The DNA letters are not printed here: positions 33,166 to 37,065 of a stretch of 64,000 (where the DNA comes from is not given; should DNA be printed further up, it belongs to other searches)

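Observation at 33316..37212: Two-gene operon of a 97-aa helical protein and an unrecognisable 1199-aa membrane-spanning giant protein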

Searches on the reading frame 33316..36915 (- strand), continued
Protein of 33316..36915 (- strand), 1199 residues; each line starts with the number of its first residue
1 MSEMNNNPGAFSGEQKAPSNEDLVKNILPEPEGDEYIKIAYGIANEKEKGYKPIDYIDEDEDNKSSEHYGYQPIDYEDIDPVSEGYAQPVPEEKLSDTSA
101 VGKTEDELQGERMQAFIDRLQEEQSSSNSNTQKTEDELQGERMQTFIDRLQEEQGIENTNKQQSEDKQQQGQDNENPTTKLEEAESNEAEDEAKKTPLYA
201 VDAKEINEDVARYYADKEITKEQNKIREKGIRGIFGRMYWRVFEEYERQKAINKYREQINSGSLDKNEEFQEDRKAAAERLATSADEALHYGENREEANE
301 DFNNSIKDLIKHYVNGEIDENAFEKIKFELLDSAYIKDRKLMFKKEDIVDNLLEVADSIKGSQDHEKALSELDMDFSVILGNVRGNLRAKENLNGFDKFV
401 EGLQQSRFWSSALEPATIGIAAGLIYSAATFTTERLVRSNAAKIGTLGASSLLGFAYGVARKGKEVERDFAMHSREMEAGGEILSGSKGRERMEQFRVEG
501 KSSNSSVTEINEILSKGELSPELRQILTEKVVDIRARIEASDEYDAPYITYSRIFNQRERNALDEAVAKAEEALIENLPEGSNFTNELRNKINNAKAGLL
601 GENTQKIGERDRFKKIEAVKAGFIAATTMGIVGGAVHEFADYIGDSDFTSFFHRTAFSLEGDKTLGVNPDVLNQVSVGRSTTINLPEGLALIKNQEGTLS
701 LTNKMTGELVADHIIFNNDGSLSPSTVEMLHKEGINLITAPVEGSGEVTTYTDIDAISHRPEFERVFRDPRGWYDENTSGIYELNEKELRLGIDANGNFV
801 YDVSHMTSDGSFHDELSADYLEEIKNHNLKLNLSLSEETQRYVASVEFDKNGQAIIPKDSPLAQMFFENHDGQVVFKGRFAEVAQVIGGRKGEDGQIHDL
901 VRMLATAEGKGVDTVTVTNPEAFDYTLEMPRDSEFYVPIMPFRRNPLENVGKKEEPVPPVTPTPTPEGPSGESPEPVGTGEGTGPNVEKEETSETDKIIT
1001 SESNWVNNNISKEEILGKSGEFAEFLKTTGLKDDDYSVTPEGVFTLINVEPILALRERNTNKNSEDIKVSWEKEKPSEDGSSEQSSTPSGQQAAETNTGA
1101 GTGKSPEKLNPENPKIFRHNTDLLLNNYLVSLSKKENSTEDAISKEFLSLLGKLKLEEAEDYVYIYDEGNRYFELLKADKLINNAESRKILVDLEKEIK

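Call 51: search_protein_families(library=pfam, proteins=[L002:2683-4593:+, L009:5182-7092:+, L003:11607-13676:-, L004:11741-13732:-, L007:11581-13881:-, L009:11841-14012:-, L012:2124-4307:-, L014:5360-7654:-, L003:5428-7713:+, L002:14050-16323:-], max_evalue=0.00001)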
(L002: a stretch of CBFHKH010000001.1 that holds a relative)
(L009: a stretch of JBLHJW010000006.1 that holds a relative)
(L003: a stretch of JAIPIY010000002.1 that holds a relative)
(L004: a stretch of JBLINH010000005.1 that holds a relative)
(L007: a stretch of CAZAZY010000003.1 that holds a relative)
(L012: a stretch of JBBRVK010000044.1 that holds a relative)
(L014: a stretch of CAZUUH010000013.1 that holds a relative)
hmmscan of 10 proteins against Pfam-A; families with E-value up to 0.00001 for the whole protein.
L002:2683-4593:+ (636 aa): 4 families
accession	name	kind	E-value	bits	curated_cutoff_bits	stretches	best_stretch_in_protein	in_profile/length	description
PF01434.24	Peptidase_M41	-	1.4e-64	217.9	29.9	1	432-618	2-190/191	Peptidase family M41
PF00004.35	AAA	-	4e-43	147.4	21.2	1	218-350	1-130/131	ATPase family associated with various cellular activities (AAA)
PF17862.7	AAA_lid_3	-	5e-12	45.6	27.2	1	373-412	1-40/45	AAA+ lid domain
PF20720.3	nSTAND3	-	5e-06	26.7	27.2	0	218-364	20-152/155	Novel STAND NTPase 3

L009:5182-7092:+ (636 aa): 4 families
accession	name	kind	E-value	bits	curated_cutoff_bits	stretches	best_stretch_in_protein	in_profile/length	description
PF01434.24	Peptidase_M41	-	1.9e-64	217.5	29.9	1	435-621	3-191/191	Peptidase family M41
PF00004.35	AAA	-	1.9e-43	148.5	21.2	1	220-352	1-130/131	ATPase family associated with various cellular activities (AAA)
PF17862.7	AAA_lid_3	-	1.1e-12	47.6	27.2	1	375-417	1-43/45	AAA+ lid domain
PF06480.20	FtsH_ext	-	2.6e-06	28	25.5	0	30-93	4-73/103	FtsH Extracellular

L003:11607-13676:- (689 aa): 2 families
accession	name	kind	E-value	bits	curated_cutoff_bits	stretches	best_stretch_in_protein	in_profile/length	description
PF00773.25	RNB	-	3.3e-108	362.3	29.3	1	234-554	1-321/326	RNB domain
PF17876.7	CSD2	-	1.2e-16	60.9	26.2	1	141-212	2-74/74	Cold shock domain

L004:11741-13732:- (663 aa): 3 families
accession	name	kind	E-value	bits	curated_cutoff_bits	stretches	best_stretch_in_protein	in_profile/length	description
PF00773.25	RNB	-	8e-111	370.9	29.3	1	203-533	1-324/326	RNB domain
PF17876.7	CSD2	-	9.6e-16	58.1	26.2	1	108-177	2-73/74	Cold shock domain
PF00575.29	S1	-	8.4e-12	45.8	22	1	580-660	4-72/74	S1 RNA binding domain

L007:11581-13881:- (766 aa): 2 families
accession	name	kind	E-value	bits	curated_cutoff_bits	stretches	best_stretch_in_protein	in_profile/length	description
PF00773.25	RNB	-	2.9e-108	362.4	29.3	1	311-632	1-322/326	RNB domain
PF17876.7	CSD2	-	3.3e-16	59.5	26.2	1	218-289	2-74/74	Cold shock domain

L009:11841-14012:- (723 aa): 6 families
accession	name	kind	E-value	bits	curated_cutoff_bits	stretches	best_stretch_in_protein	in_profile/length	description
PF00270.35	DEAD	-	4.6e-21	75.7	26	1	295-461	16-164/167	DEAD/DEAH box helicase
PF17191.10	RecG_wedge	-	2.8e-20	73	23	1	17-136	12-130/162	RecG wedge domain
PF00271.37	Helicase_C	-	1.4e-19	70.8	23.5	1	500-619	5-109/110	Helicase conserved C-terminal domain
PF01336.31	tRNA_anti-codon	-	1.9e-11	44.2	27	1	59-132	2-73/75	OB-fold nucleic acid binding domain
PF04851.21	ResIII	-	2.7e-11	44.1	22.5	1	271-456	2-162/164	Type III restriction enzyme, res subunit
PF19833.4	RecG_dom3_C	-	1.3e-08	35.2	26.8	1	648-719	3-74/87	ATP-dependent DNA helicase RecG, domain 3, C-terminal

L012:2124-4307:- (727 aa): 6 families
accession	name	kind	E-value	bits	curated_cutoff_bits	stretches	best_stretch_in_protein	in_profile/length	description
PF00270.35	DEAD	-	6.1e-22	78.6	26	1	274-464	1-164/167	DEAD/DEAH box helicase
PF17191.10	RecG_wedge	-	3.1e-20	72.8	23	1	11-135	6-128/162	RecG wedge domain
PF00271.37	Helicase_C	-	3.2e-20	72.8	23.5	1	503-622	5-109/110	Helicase conserved C-terminal domain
PF04851.21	ResIII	-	8.9e-14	52.2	22.5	1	272-459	3-162/164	Type III restriction enzyme, res subunit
PF01336.31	tRNA_anti-codon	-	3.1e-10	40.3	27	1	58-132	1-72/75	OB-fold nucleic acid binding domain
PF19833.4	RecG_dom3_C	-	7e-07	29.6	26.8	1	651-710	3-64/87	ATP-dependent DNA helicase RecG, domain 3, C-terminal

L014:5360-7654:- (764 aa): 6 families
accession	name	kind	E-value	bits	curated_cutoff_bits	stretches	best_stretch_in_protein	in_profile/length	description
PF00270.35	DEAD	-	1.7e-21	77.1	26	1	274-464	1-164/167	DEAD/DEAH box helicase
PF00271.37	Helicase_C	-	2.5e-19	70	23.5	1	579-660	31-109/110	Helicase conserved C-terminal domain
PF17191.10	RecG_wedge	-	9e-19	68.1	23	1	17-136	12-129/162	RecG wedge domain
PF04851.21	ResIII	-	2.1e-14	54.2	22.5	1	272-459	3-162/164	Type III restriction enzyme, res subunit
PF01336.31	tRNA_anti-codon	-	1.8e-11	44.3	27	1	58-133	1-73/75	OB-fold nucleic acid binding domain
PF19833.4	RecG_dom3_C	-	2.1e-06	28.1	26.8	1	688-745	2-61/87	ATP-dependent DNA helicase RecG, domain 3, C-terminal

L003:5428-7713:+ (761 aa): 5 families
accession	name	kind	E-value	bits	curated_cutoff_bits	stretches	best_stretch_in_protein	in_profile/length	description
PF02463.25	SMC_N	-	4.2e-61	206.6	40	1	5-746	2-219/220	RecF/RecN/SMC N terminal domain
PF13476.12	AAA_23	-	1.7e-17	65.2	27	1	8-235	2-193/201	AAA domain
PF13304.12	AAA_21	-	7.5e-15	56.2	27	1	28-113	1-84/304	AAA domain, putative AbiEii toxin, Type IV TA system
PF13175.12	AAA_15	-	3.2e-10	40.6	32.1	1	5-228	3-132/374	AAA ATPase domain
PF00005.33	ABC_tran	-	5.3e-06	27.5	25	0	650-694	91-135/137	ABC transporter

L002:14050-16323:- (757 aa): 6 families
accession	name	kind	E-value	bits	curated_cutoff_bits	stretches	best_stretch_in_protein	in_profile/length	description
PF00270.35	DEAD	-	1.4e-21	77.3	26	1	305-494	2-164/167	DEAD/DEAH box helicase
PF00271.37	Helicase_C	-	8.3e-21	74.7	23.5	1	532-652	4-109/110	Helicase conserved C-terminal domain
PF17191.10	RecG_wedge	-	2.1e-18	66.9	23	1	46-205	10-154/162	RecG wedge domain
PF04851.21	ResIII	-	2.1e-14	54.2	22.5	1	302-489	3-162/164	Type III restriction enzyme, res subunit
PF01336.31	tRNA_anti-codon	-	1.6e-09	38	27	1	90-164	2-73/75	OB-fold nucleic acid binding domain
PF19833.4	RecG_dom3_C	-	1.1e-07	32.2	26.8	1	681-739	3-63/87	ATP-dependent DNA helicase RecG, domain 3, C-terminal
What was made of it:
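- The pair sits in conserved housekeeping synteny (SMC, FtsH, RecG, RNase R; call 51), which suggests vertical inheritance and is unusual for effectors. The module sits in conserved housekeeping synteny rather than in defence islands (call 51).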

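Call 56: search_protein_families(library=pfam, proteins=[L011:6493-6798:+, L006:2167-2484:+, L008:7152-7457:+, L003:11260-11565:+, L009:7570-7872:+, L004:7328-7630:+, L014:1831-2142:+, L002:7643-7948:+, L005:2570-2875:+, L010:645-998:+], max_evalue=0.01)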
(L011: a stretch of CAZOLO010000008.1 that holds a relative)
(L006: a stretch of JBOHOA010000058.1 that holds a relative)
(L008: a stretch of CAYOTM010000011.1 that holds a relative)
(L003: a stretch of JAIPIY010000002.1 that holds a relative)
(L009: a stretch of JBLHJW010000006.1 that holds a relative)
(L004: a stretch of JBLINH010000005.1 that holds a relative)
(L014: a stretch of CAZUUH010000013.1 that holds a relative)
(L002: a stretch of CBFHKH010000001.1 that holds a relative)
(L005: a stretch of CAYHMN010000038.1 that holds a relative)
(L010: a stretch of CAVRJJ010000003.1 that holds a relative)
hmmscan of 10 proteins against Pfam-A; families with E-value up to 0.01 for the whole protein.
L011:6493-6798:+ (101 aa): 1 family
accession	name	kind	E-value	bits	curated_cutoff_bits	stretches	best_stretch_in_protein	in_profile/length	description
PF18908.5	DUF5663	-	1e-05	26.5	23.7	1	14-95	1-81/84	Protein of unknown function (DUF5663)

L006:2167-2484:+ (105 aa): 1 family
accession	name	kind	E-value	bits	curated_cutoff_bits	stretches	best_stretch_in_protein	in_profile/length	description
PF18908.5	DUF5663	-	2e-13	51.1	23.7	1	19-99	1-81/84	Protein of unknown function (DUF5663)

L008:7152-7457:+ (101 aa): 2 families
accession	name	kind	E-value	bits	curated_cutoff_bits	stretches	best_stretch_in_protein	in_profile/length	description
PF18908.5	DUF5663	-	4.4e-07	30.8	23.7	1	18-97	4-82/84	Protein of unknown function (DUF5663)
PF16717.10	RAC_head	-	0.0059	17.9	27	1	18-84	25-85/98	Ribosome-associated complex head domain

L003:11260-11565:+ (101 aa): 1 family
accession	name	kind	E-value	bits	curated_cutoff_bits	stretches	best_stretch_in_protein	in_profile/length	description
PF18908.5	DUF5663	-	1e-06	29.6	23.7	1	17-96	3-81/84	Protein of unknown function (DUF5663)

L009:7570-7872:+ (100 aa): 1 family
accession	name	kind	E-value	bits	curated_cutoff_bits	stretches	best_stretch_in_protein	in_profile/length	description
PF18908.5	DUF5663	-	2.4e-05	25.3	23.7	1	14-96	1-82/84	Protein of unknown function (DUF5663)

L004:7328-7630:+ (100 aa): 1 family
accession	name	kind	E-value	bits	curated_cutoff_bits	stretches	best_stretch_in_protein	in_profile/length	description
PF18908.5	DUF5663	-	2.6e-08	34.8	23.7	1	12-92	1-81/84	Protein of unknown function (DUF5663)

L014:1831-2142:+ (103 aa): 1 family
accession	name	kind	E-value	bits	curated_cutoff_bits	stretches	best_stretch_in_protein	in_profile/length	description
PF18908.5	DUF5663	-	7.2e-06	26.9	23.7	1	19-94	3-77/84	Protein of unknown function (DUF5663)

L002:7643-7948:+ (101 aa): 1 family
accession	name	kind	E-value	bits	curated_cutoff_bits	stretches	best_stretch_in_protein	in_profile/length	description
PF18908.5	DUF5663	-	1.2e-06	29.4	23.7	1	20-95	5-80/84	Protein of unknown function (DUF5663)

L005:2570-2875:+ (101 aa): 1 family
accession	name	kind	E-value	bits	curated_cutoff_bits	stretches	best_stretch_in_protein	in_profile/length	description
PF18908.5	DUF5663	-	6.3e-07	30.3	23.7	1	19-97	4-82/84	Protein of unknown function (DUF5663)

L010:645-998:+ (117 aa): 2 families
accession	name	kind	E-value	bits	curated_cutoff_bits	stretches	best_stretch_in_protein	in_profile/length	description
PF18908.5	DUF5663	-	7.3e-06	26.9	23.7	1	41-113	11-83/84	Protein of unknown function (DUF5663)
PF08535.16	KorB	-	0.0055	17.1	22.3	1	34-77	23-66/89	KorB domain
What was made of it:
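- On DUF5663 (PF18908), for the 97-aa protein: Ten of ten positional orthologues score 25.3-51.1 bits (call 56).
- All ten partners tested pass the Pfam gathering score (call 56).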

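Call 69: search_solved_structures(query=A5, max_evalue=1)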
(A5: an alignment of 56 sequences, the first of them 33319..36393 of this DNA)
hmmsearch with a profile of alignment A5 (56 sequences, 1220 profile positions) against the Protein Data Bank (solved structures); distinct sequences matched with E-value up to 1: 2.
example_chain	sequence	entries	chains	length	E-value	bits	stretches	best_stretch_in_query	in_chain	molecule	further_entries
8oyx_A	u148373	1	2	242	0.35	11.8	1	832-930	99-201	De novo designed soluble GPCR-like protein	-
5sva_U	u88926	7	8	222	0.93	10.4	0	808-965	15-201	Mediator of RNA polymerase II transcription subunit 7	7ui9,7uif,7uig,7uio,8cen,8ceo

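Call 75: predict_structure(alignment_id=A5)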
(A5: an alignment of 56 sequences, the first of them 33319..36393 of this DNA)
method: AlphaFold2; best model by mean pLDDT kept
length: 1025 residues; sequences in the alignment: 56
mean_pLDDT: 70.5   pTM: 0.55
mean pLDDT of the five models: 70.5, 69.0, 67.8, 66.9, 66.7
residues with pLDDT >= 90: 308; 70-90: 306; 50-70: 130; < 50: 281
segments of 3 or more residues with pLDDT < 50: 1-18, 247-270, 472-488, 600-613, 635-642, 759-766, 795-836, 843-845, 874-964, 976-1010, 1016-1025
pLDDT, mean of each block of 10 residues (from residue 1): 40 46 87 90 92 87 81 88 86 79 85 75 90 94 95 90 68 88 88 73 85 73 69 60 50 37 41 68 85 91 90 94 92 97 93 97 92 87 89 93 86 94 93 91 89 75 57 40 39 79 87 92 92 90 87 84 78 83 89 75 42 73 89 52 69 93 95 93 90 87 95 92 91 91 78 69 53 87 64 46 38 35 34 48 56 68 57 43 33 26 31 26 26 28 28 44 48 45 32 31 38 48 38
secondary structure, 60 per line:
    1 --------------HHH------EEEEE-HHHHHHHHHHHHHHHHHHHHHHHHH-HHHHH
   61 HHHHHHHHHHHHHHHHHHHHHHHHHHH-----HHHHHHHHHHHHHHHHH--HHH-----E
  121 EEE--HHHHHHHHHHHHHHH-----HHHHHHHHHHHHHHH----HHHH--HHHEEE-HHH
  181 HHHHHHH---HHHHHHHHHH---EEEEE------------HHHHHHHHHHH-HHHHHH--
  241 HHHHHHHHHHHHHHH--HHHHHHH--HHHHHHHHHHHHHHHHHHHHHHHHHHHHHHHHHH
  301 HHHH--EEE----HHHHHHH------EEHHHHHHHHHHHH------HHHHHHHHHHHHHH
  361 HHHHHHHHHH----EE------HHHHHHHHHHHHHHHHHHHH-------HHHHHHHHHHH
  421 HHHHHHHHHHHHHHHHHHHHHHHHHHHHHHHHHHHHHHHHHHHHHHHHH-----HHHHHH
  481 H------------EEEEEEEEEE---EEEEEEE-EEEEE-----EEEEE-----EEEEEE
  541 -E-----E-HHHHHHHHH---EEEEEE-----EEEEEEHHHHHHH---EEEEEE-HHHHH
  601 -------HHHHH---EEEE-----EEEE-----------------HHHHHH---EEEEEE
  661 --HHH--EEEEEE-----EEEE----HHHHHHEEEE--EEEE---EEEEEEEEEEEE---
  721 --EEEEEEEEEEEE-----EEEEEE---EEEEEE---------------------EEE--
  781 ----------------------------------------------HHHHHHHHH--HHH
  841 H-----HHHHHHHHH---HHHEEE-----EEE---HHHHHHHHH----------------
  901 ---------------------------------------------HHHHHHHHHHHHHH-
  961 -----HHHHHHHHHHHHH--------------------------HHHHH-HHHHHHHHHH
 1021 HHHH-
elements in order (helices of 4 or more, strands of 3 or more residues): E24-28 H30-54 H56-87 H93-109 E120-123 H126-140 H146-160 H165-168 E174-176 H178-187 H191-200 E204-208 H221-231 H233-238 H241-255 H258-264 H267-304 E307-309 H314-320 H329-340 H347-370 H383-402 H410-469 H475-481 E494-503 E507-513 E515-519 E525-529 E535-540 H550-558 E562-567 E573-578 H579-585 E589-594 H596-600 H608-612 E616-619 E625-628 H646-651 E655-660 E668-673 E679-682 H687-692 E693-696 E699-702 E706-717 E723-734 E740-745 E749-754 E776-778 H827-835 H838-841 H847-855 E862-864 E870-872 H876-884 H946-959 H966-978 H1005-1009 H1011-1024
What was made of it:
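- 35701..36393 (-): Conserved helical domain A of the core (aa 175-405). The AF2 model has pLDDT of about 85-95 here (call 75).
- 35536..35688 (-): Conserved pair of weakly hydrophobic helices (aa 410-460) joined by a short basic loop. AF2 confidence is low in this stretch (call 75).
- AF2 is not confident on the helix 1-2 hairpin (call 75). AF2 embeds helix 3 in a continuous 60-residue helix (call 75).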

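Call 77: fold_search(model_id=the predicted structure, library=pdb)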
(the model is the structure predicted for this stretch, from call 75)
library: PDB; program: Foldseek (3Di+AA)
matches with E <= 10: 195; with E <= 0.001: 0
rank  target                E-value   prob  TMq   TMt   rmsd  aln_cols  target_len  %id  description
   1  5h3d_A                1.6e-01  0.18  0.07  0.17  26.1       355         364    9  Helical structure of membrane tubules decorated by ACAP1 (BARPH doamin) protein by cryo-electron microscopy and MD sim (released 2019-01-16)
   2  2z0o                  1.9e-01  0.09  0.06  0.13  25.7       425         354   10  Crystal structure of APPL1-BAR-PH domain (released 2008-05-13)
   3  5c5b_C                2.2e-01  0.13  0.07  0.17  25.9       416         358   10  Crystal Structure of Human APPL BAR-PH Heterodimer (released 2016-06-22)
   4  9g71_A                2.3e-01  0.12  0.06  0.13  26.9       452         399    9  Cryo-EM structure of TTYH2 in complex with lipids in GDN (released 2025-05-21)
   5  2q13                  4.8e-01  0.08  0.06  0.14  25.5       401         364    8  Crystal structure of BAR-PH domain of APPL1 (released 2007-08-14)
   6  7zr1_D                6.4e-01  0.02  0.04  0.05  77.1       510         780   14  Chaetomium thermophilum Mre11-Rad50-Nbs1 complex bound to ATPyS (composite structure) (released 2023-01-11)
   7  7rtu_B                6.7e-01  0.09  0.08  0.17  24.1       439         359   12  Cryo-EM structure of a TTYH2 trans-dimer (released 2021-08-25)
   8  8f7n                  7.4e-01  0.05  0.05  0.11  33.1       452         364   12  Crystal structure of chemoreceptor McpZ ligand sensing domain (released 2023-07-05)
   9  2elb                  9.4e-01  0.08  0.07  0.16  23.3       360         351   10  Crystal Structure of the BAR-PH domain of human APPL1 (released 2007-05-29)
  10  7n6g_3P               9.4e-01  0.03  0.05  0.10  46.7       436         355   11  C1 of central pair (released 2022-05-18)
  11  7n6g_3W               9.4e-01  0.03  0.05  0.10  43.2       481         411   11  C1 of central pair (released 2022-05-18)
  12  9k8e_A                1.0e+00  0.10  0.06  0.21  23.9       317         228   15  Cryo-EM structure of designed zinc-induced tetrahedron Cage-t32-Zn1-HEHE-35 (released 2025-10-29)
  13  6ek4_D                1.3e+00  0.03  0.05  0.12  39.3       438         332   11  PaxB from Photorhabdus luminescens (released 2018-05-16)
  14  3qwe                  1.4e+00  0.08  0.07  0.20  22.8       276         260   12  Crystal structure of the N-terminal domain of the GEM interacting protein (released 2011-03-23)
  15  5h3d_B                1.4e+00  0.04  0.06  0.12  27.0       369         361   10  Helical structure of membrane tubules decorated by ACAP1 (BARPH doamin) protein by cryo-electron microscopy and MD sim (released 2019-01-16)
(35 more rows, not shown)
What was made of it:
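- Tried and rejected: Foldseek against the PDB on the 1025-residue model gave a best E of 0.16, to generic BAR-like helices (call 77).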

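Call 82: find_homologous_proteins(query=A3, max_evalue=1e-10)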
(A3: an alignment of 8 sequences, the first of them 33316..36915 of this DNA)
Query A3 (8 sequences) (1199 aa, profile of the alignment): 3 proteins with E <= 1e-10 among 8000 candidates.
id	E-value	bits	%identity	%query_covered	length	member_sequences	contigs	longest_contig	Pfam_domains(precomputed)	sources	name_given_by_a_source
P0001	0.0e+0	1185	100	100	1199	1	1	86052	-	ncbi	-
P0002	1.4e-94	336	28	24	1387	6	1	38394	-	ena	-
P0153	1.1e-16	78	22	27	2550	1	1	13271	-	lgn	-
